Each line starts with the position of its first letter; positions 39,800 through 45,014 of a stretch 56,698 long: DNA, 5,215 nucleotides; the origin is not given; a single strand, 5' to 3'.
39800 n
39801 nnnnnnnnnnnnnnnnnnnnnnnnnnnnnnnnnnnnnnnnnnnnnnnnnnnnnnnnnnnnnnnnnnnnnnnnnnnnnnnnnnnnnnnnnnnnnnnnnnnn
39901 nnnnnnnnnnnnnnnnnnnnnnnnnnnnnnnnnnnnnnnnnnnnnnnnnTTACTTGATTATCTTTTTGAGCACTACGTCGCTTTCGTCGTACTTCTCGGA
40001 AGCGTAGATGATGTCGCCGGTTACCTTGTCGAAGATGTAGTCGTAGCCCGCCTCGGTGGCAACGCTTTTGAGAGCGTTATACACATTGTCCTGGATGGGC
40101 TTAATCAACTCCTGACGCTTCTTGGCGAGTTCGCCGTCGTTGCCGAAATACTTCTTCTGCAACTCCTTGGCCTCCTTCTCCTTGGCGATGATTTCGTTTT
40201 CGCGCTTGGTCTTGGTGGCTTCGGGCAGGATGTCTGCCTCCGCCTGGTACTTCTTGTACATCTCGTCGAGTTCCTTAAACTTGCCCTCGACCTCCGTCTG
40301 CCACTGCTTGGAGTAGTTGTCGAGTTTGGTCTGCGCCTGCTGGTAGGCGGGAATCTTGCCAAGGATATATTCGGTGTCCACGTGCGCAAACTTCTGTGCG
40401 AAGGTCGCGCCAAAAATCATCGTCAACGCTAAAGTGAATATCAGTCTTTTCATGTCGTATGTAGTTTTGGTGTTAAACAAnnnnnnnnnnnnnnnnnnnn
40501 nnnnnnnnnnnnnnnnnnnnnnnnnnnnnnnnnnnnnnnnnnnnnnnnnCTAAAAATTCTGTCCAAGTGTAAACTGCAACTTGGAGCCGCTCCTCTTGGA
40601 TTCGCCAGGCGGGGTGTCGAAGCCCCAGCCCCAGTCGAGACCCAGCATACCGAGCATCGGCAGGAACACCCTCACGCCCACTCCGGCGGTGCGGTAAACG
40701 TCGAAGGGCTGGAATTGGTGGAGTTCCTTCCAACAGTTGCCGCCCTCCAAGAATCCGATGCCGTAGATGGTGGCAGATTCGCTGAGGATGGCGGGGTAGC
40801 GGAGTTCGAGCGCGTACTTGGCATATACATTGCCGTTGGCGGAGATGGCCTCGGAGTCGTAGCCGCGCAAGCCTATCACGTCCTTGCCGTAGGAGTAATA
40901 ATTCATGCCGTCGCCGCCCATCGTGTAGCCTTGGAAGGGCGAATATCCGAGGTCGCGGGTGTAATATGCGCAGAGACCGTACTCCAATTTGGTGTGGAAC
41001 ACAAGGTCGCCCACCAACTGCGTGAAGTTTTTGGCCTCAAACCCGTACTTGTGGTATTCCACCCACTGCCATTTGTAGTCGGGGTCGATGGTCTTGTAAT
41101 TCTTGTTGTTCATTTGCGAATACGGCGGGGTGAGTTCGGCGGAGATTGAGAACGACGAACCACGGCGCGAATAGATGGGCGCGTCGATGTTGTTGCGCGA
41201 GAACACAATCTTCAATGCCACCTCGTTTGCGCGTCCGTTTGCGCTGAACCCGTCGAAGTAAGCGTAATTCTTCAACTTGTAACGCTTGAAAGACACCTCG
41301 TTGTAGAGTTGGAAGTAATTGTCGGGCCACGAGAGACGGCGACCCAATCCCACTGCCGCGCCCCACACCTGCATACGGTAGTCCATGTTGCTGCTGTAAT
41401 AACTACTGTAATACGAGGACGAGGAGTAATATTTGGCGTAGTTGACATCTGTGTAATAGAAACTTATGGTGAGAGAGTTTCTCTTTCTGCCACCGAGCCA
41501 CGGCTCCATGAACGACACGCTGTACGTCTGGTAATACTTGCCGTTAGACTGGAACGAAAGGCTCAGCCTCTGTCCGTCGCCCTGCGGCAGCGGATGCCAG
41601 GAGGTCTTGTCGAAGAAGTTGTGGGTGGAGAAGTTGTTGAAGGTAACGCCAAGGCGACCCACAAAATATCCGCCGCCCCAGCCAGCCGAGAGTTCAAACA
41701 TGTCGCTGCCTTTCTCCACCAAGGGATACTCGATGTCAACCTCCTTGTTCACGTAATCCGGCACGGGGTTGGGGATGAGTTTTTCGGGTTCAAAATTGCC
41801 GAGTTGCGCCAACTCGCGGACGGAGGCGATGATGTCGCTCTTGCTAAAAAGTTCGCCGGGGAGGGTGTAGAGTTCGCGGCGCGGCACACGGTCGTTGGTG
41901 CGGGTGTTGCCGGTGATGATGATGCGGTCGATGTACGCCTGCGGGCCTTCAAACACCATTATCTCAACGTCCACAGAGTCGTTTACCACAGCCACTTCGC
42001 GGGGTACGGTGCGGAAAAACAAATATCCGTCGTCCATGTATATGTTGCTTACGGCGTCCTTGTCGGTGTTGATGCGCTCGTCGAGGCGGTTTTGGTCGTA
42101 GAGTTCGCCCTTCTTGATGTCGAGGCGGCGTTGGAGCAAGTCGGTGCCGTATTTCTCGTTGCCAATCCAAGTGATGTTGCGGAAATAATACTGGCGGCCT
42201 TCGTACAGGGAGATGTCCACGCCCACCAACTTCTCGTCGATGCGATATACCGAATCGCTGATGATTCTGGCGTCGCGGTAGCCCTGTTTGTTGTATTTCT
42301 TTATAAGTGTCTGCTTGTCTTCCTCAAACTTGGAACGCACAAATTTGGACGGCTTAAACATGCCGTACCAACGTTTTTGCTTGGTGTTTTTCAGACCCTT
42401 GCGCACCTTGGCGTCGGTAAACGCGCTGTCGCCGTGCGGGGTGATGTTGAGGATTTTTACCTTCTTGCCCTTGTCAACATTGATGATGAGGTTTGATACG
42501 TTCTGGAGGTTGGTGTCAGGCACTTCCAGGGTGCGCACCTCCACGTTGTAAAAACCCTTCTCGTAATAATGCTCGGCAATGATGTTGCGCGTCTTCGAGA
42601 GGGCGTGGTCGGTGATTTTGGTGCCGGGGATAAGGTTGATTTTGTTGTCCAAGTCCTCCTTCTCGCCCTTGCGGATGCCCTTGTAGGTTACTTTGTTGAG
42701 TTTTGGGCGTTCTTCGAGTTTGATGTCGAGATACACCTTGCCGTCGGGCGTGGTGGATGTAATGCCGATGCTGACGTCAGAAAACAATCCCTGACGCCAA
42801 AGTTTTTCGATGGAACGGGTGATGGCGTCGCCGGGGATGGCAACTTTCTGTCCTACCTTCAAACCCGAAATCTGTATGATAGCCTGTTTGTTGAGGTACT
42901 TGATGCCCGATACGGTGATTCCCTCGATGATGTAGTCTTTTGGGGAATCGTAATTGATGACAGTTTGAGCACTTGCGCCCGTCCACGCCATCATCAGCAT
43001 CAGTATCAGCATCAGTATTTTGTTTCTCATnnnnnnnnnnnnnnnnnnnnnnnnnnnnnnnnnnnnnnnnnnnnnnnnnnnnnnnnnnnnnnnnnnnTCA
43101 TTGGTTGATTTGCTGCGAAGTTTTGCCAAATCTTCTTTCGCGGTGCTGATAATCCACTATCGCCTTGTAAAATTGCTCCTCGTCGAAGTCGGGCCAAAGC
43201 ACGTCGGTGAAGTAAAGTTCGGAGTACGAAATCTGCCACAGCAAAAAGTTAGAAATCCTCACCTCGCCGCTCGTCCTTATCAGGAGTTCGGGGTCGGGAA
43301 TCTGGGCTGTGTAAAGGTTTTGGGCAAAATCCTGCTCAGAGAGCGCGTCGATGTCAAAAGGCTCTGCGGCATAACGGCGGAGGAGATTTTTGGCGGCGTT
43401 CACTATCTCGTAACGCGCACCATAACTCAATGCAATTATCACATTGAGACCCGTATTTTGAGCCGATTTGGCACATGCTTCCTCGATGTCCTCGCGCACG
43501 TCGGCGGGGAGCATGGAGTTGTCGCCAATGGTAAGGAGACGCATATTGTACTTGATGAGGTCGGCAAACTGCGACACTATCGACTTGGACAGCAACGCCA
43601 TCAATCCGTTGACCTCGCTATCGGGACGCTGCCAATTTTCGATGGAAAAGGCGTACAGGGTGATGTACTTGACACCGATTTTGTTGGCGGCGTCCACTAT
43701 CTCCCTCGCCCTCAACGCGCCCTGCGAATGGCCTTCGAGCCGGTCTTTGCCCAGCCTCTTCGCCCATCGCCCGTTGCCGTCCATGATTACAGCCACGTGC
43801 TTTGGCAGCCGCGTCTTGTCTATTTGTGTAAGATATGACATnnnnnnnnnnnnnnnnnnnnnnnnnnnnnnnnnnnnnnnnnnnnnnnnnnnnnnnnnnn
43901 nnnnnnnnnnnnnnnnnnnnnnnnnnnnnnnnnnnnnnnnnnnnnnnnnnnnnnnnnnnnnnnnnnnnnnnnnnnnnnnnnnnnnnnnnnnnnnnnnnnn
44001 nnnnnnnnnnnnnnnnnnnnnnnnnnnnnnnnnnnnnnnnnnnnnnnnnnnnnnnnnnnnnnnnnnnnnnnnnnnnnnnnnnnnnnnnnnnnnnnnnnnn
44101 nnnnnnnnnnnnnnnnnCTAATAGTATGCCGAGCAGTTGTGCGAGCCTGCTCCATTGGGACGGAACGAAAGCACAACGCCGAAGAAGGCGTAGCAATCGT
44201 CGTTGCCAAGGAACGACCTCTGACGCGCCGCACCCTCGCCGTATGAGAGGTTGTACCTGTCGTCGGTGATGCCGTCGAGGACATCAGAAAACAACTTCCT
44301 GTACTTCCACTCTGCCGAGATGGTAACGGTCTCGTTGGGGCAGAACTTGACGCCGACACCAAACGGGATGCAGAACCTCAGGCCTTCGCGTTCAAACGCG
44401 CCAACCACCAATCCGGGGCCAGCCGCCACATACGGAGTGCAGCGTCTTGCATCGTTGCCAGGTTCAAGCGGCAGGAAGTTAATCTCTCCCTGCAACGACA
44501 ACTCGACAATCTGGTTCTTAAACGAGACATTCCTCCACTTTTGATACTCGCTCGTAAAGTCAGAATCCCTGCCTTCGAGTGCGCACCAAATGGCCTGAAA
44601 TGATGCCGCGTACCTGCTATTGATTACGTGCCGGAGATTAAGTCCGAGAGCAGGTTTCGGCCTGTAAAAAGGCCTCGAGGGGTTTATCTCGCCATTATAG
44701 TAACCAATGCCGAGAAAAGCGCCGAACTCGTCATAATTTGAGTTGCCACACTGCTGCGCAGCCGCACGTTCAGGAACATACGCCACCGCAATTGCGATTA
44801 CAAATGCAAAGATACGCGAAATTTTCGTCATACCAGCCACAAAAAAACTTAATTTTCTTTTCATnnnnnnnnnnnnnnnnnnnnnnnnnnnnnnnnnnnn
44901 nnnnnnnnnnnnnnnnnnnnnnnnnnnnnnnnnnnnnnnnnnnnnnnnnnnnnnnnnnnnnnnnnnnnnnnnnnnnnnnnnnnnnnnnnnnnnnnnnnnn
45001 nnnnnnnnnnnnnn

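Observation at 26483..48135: The two giant surface-protein genes end in homologous modules and identical 3' flanks, forming inverted repeats ~21 kb apart around core genes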

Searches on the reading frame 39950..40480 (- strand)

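Call 14: search_protein_families(library=pfam, proteins=[window:39950-40480:-], max_evalue=0.00001)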
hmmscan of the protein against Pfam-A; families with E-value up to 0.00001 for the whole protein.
window:39950-40480:- (176 aa): 1 family
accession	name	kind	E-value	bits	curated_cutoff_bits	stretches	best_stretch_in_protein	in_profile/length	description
PF03938.19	OmpH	-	1.9e-37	129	32.4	1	30-174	1-141/141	Outer membrane protein (OmpH-like)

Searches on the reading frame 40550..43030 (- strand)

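Call 14: search_protein_families(library=pfam, proteins=[window:40550-43030:-], max_evalue=0.00001)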
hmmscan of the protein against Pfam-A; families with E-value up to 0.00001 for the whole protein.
window:40550-43030:- (826 aa): 3 families
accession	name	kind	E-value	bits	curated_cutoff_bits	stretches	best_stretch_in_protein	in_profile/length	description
PF07244.20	POTRA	-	6.4e-43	145.8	21.3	4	281-362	1-79/79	Surface antigen variable number repeat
PF01103.29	Omp85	-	7.5e-26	91.8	24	1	484-826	4-325/325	Omp85 superfamily domain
PF08479.16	POTRA_2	-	5.1e-06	26.7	24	0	111-162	3-54/76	POTRA domain, ShlB-type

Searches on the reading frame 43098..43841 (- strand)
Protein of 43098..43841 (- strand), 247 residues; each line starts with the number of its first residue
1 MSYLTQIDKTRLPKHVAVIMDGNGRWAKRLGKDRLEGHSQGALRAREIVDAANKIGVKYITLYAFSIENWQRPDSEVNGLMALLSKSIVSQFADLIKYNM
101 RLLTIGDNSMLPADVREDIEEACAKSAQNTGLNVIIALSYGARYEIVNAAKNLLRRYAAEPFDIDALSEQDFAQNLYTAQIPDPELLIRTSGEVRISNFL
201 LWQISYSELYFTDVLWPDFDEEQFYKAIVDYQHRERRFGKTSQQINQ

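Call 15: search_protein_families(library=pfam, proteins=[window:43098-43841:-], max_evalue=0.00001)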
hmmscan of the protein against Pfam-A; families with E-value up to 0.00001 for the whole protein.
window:43098-43841:- (247 aa): 1 family
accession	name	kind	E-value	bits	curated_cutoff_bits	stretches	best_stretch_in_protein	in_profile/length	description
PF01255.24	Prenyltransf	-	8.4e-84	280.9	27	1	19-239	1-219/219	Putative undecaprenyl diphosphate synthase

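Call 48: find_encoding_contigs(protein=window:43101-43841:-, flank=10000, max_places=8)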
Protein window:43101-43841:- (247 aa): 2 contigs read that carry it; 2 places shown.
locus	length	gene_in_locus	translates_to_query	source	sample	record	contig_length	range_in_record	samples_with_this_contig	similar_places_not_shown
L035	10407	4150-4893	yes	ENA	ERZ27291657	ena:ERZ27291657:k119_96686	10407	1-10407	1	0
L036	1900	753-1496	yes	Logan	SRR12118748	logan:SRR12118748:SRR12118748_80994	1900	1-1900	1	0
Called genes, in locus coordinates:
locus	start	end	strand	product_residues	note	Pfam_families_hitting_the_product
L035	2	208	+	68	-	?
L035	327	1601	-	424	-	PF00801:PKD (weak), PF18911:PKD_4, PF13585:CHU_C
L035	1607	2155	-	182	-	PF04542:Sigma70_r2, PF08281:Sigma70_r4_2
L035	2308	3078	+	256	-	-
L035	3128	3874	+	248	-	PF19573:DUF6089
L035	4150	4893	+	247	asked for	PF01255:Prenyltransf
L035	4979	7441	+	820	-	PF08479:POTRA_2 (faint), PF07244:POTRA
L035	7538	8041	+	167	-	PF03938:OmpH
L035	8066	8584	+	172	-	PF03938:OmpH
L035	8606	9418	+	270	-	PF01177:Asp_Glu_race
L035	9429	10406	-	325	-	?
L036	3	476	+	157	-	?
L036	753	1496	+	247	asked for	PF01255:Prenyltransf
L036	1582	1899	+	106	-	?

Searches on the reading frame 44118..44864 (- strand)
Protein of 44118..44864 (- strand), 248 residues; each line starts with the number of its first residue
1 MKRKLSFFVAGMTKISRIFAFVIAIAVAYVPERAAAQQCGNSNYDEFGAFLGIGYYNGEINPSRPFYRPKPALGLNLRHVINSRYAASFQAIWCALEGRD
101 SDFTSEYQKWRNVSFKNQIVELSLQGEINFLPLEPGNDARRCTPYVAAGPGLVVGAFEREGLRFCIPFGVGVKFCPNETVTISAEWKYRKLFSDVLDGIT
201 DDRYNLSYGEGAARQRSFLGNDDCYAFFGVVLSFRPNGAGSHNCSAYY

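Call 15: search_protein_families(library=pfam, proteins=[window:44118-44864:-], max_evalue=0.00001)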
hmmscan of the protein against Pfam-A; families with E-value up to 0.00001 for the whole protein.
window:44118-44864:- (248 aa): 1 family
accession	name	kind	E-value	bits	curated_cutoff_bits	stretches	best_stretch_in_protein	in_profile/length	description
PF19573.5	DUF6089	-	1e-14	54.9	23.2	1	41-234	17-215/226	Domain of unknown function (DUF6089)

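Call 43: find_encoding_contigs(protein=window:44118-44861:-, flank=10000, max_places=8)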
Protein window:44118-44861:- (247 aa): 1 contig read that carries it; 1 place shown.
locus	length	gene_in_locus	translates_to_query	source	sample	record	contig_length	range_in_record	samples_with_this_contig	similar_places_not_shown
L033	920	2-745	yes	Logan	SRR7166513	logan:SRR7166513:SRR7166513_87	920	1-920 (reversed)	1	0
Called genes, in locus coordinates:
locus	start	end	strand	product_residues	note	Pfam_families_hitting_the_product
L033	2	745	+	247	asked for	?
